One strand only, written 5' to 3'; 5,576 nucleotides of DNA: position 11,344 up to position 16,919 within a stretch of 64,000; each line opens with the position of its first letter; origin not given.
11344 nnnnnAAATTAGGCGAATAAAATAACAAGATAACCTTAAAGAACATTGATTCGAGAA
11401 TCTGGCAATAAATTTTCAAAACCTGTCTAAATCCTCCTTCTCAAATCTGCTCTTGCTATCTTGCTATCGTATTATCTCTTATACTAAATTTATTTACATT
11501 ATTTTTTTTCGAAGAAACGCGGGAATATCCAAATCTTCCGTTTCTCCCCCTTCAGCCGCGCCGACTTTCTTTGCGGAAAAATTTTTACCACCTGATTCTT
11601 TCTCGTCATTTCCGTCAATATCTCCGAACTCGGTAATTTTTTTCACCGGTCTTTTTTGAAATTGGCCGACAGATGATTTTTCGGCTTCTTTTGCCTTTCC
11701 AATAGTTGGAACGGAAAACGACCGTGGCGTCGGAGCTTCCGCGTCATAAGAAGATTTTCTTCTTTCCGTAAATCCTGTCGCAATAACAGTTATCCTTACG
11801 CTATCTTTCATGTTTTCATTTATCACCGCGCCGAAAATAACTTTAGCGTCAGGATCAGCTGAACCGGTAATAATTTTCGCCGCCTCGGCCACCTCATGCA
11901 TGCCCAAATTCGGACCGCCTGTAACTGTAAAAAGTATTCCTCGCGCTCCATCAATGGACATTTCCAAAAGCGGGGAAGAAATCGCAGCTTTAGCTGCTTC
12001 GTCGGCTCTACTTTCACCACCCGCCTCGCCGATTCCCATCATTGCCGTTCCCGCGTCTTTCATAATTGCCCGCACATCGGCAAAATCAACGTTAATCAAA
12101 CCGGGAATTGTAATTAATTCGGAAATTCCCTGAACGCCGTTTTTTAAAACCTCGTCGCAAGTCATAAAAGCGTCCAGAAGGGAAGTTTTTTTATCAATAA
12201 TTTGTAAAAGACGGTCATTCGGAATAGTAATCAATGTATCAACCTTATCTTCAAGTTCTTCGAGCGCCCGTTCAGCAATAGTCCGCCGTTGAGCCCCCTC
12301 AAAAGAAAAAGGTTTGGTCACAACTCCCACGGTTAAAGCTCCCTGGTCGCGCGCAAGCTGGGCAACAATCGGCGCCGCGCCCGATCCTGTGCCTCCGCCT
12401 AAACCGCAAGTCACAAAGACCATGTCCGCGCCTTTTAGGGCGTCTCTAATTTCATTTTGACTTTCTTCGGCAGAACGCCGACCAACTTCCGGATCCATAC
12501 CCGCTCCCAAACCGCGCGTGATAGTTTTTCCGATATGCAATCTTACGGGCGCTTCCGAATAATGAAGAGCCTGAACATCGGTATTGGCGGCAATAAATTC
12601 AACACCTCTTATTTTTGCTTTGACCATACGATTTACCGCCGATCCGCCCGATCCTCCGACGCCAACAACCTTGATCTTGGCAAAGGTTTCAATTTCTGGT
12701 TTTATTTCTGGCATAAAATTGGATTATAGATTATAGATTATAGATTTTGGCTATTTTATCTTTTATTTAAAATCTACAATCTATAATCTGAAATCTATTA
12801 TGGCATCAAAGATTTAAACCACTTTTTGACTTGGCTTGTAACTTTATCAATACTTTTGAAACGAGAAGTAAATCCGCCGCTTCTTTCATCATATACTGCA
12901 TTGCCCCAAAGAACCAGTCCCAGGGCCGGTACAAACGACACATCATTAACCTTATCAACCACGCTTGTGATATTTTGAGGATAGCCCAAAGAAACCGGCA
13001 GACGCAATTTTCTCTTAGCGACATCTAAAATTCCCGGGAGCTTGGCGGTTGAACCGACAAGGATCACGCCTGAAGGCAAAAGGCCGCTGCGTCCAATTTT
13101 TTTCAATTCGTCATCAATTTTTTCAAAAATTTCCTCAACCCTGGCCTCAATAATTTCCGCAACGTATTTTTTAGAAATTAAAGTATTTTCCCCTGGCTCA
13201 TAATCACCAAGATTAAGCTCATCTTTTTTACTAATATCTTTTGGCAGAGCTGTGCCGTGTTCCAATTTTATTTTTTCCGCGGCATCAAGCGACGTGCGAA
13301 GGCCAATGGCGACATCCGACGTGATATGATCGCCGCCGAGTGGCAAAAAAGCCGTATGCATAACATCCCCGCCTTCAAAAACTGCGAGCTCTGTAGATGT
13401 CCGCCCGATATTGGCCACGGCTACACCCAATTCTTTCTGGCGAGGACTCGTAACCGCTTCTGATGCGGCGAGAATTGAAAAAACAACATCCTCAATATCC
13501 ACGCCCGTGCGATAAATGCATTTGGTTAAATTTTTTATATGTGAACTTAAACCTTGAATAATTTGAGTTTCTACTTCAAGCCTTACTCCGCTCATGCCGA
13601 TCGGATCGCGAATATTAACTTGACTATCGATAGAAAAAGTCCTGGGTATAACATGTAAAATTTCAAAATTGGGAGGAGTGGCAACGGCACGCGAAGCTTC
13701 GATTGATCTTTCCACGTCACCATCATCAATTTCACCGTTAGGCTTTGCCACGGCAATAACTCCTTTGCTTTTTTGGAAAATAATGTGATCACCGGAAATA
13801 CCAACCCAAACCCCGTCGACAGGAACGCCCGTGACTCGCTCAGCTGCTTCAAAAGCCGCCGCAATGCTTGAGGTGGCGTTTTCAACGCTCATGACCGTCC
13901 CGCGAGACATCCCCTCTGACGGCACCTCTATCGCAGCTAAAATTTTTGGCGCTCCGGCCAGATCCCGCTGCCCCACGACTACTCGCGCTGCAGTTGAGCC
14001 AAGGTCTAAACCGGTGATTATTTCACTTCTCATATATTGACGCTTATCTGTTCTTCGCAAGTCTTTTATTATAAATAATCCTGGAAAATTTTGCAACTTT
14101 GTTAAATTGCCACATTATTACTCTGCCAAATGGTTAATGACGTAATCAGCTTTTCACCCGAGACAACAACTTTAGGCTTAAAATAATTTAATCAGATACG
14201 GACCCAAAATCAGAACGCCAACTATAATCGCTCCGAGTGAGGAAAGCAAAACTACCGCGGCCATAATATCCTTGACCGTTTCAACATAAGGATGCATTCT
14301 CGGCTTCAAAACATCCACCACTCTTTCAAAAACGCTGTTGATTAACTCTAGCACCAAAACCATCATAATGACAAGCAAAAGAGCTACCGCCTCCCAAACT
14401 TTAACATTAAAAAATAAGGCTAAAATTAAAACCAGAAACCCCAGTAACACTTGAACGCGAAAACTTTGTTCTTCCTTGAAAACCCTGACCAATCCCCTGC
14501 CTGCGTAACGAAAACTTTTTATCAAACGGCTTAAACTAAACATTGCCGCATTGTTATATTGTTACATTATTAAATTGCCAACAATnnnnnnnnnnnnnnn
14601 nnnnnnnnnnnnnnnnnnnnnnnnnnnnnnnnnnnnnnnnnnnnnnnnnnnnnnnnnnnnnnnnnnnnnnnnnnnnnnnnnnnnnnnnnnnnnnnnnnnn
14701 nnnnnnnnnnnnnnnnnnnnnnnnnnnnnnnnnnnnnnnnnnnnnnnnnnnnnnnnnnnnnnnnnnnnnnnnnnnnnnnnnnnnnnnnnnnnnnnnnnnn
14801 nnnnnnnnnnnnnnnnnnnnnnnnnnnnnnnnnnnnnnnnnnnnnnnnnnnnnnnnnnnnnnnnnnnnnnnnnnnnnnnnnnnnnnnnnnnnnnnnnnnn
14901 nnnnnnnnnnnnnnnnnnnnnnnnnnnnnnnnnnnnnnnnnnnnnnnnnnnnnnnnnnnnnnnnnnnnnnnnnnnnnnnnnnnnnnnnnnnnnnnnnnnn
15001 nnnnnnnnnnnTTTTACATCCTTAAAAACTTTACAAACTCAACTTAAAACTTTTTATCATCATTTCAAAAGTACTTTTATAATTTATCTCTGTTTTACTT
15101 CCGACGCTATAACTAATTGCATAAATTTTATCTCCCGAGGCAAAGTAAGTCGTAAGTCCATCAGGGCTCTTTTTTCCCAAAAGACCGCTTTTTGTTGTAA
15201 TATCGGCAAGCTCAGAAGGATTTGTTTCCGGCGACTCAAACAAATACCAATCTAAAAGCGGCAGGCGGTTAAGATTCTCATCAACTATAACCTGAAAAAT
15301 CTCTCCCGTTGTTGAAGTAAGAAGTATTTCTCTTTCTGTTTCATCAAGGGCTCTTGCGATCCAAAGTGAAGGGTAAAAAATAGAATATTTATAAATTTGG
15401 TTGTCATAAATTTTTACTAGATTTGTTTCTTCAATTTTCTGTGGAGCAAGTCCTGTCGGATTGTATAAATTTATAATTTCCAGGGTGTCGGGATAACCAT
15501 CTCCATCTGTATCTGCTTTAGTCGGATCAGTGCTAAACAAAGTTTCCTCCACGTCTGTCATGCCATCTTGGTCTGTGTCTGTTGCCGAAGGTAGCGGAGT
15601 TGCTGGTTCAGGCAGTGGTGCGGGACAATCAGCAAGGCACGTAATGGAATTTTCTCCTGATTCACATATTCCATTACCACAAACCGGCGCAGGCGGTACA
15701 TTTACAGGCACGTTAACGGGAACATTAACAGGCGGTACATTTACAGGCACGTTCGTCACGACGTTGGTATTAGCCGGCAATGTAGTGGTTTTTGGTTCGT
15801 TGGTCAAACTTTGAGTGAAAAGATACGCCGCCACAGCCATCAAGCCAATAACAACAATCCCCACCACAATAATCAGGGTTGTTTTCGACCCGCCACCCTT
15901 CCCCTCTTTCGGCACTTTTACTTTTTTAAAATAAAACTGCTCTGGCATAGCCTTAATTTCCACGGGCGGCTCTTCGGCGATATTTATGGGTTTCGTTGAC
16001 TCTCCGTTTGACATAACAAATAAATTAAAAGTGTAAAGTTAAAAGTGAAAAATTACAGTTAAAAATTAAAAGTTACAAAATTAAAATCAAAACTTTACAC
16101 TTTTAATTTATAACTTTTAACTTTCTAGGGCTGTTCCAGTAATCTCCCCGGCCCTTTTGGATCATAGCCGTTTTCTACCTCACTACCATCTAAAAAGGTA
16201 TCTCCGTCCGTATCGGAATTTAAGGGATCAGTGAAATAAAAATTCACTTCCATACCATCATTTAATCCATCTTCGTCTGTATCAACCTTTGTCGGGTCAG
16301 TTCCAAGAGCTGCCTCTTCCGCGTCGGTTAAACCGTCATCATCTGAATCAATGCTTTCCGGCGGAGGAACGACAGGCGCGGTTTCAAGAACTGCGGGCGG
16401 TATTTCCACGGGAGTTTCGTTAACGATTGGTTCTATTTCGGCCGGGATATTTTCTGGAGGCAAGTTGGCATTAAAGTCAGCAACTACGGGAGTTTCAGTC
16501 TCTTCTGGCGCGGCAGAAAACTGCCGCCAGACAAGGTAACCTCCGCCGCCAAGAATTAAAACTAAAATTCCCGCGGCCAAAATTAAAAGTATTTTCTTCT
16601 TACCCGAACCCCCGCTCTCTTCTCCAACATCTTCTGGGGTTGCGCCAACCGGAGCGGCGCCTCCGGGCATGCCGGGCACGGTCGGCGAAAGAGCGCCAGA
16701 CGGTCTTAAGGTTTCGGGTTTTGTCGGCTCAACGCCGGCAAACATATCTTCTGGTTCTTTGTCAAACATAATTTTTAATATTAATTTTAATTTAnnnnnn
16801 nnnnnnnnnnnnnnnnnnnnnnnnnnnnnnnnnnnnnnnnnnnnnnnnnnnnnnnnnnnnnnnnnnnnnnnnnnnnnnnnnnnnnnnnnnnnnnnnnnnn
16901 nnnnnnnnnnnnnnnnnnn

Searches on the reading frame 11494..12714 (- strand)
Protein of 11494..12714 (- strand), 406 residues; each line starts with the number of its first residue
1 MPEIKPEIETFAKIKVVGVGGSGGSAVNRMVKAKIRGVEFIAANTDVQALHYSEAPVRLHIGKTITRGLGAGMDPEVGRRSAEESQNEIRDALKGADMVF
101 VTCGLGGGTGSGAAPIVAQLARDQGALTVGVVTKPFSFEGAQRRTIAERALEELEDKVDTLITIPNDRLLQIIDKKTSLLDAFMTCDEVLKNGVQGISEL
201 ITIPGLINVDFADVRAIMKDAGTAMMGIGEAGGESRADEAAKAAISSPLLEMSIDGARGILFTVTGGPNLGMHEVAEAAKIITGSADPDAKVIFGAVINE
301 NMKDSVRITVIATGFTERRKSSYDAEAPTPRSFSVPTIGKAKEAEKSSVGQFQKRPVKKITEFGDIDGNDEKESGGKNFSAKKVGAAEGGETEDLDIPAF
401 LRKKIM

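Call 10: search_protein_families(library=pfam, proteins=[window:11494-12714:-], max_evalue=0.01)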
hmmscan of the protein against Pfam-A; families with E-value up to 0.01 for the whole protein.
window:11494-12714:- (406 aa): 4 families
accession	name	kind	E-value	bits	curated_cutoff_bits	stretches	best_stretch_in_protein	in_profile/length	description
PF00091.31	Tubulin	-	9e-50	170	33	1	13-174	1-190/190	Tubulin/FtsZ family, GTPase domain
PF12327.13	FtsZ_C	-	5.2e-35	120.1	27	1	222-315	1-94/95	FtsZ family, C-terminal domain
PF13809.12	Tubulin_2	-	0.0019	17.9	27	0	71-123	117-188/356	Tubulin like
PF04055.27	Radical_SAM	-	0.0064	17.1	29.5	0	79-220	23-165/166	Radical SAM superfamily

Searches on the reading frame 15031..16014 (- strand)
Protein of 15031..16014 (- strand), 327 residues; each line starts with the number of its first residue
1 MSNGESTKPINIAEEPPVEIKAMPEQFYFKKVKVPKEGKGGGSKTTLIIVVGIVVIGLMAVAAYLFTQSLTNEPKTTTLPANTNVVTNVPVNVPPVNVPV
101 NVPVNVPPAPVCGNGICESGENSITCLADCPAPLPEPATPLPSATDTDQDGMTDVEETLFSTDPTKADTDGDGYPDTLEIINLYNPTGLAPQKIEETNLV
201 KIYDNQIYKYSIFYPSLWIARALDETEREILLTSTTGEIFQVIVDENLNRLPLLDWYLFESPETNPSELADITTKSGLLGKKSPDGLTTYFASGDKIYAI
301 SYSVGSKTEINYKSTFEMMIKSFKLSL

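Call 10: search_protein_families(library=pfam, proteins=[window:15031-16014:-], max_evalue=0.01)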
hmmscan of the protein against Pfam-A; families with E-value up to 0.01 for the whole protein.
window:15031-16014:- (327 aa): 2 families
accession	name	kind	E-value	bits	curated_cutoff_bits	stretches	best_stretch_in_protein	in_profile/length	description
PF18884.5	TSP3_bac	-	8.9e-05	22.7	25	0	168-180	1-13/22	Bacterial TSP3 repeat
PF18933.6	PsbP_2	-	0.0097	16.4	27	0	290-324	151-183/184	PsbP-like protein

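Call 62: search_protein_families(library=ncbifam, proteins=[window:15031-16014:-], max_evalue=0.01)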
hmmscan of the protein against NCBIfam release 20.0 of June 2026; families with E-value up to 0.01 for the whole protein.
window:15031-16014:- (327 aa): 4 families
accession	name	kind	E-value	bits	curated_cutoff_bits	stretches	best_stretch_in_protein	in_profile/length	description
NF033765.2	gliding_CglD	equivalog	1.4e-05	23.1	400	1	113-180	244-300/1124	adventurous gliding motility lipoprotein CglD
NF047639.1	throspo3_MtsD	equivalog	0.0003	19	800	1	137-185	451-499/651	cell-cell cohesion protein MtsD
NF004285.1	PRK05696.1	equivalog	0.004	17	179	1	36-84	11-59/171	flagellar basal body-associated protein FliL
NF033761.1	gliding_GltJ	equivalog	0.0073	15.4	450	1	9-145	336-468/671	adventurous gliding motility protein GltJ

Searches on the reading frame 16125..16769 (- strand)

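Call 10: search_protein_families(library=pfam, proteins=[window:16125-16769:-], max_evalue=0.01)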
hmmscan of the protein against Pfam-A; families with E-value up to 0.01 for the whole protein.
window:16125-16769:- (214 aa): 1 family
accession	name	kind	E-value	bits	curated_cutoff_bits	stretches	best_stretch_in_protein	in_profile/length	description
PF18884.5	TSP3_bac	-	7.3e-10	38.9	25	2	141-161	1-21/22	Bacterial TSP3 repeat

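Call 62: search_protein_families(library=ncbifam, proteins=[window:16125-16769:-], max_evalue=0.01)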
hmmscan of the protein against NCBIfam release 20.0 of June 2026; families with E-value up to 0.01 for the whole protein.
window:16125-16769:- (214 aa): 3 families
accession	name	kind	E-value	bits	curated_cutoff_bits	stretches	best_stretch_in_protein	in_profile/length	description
NF033765.2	gliding_CglD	equivalog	6.6e-11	40.7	400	1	137-201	173-244/1124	adventurous gliding motility lipoprotein CglD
NF047639.1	throspo3_MtsD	equivalog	2.7e-06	25.8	800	1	132-205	451-528/651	cell-cell cohesion protein MtsD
NF033761.1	gliding_GltJ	equivalog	0.0039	16.3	450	1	51-139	361-447/671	adventurous gliding motility protein GltJ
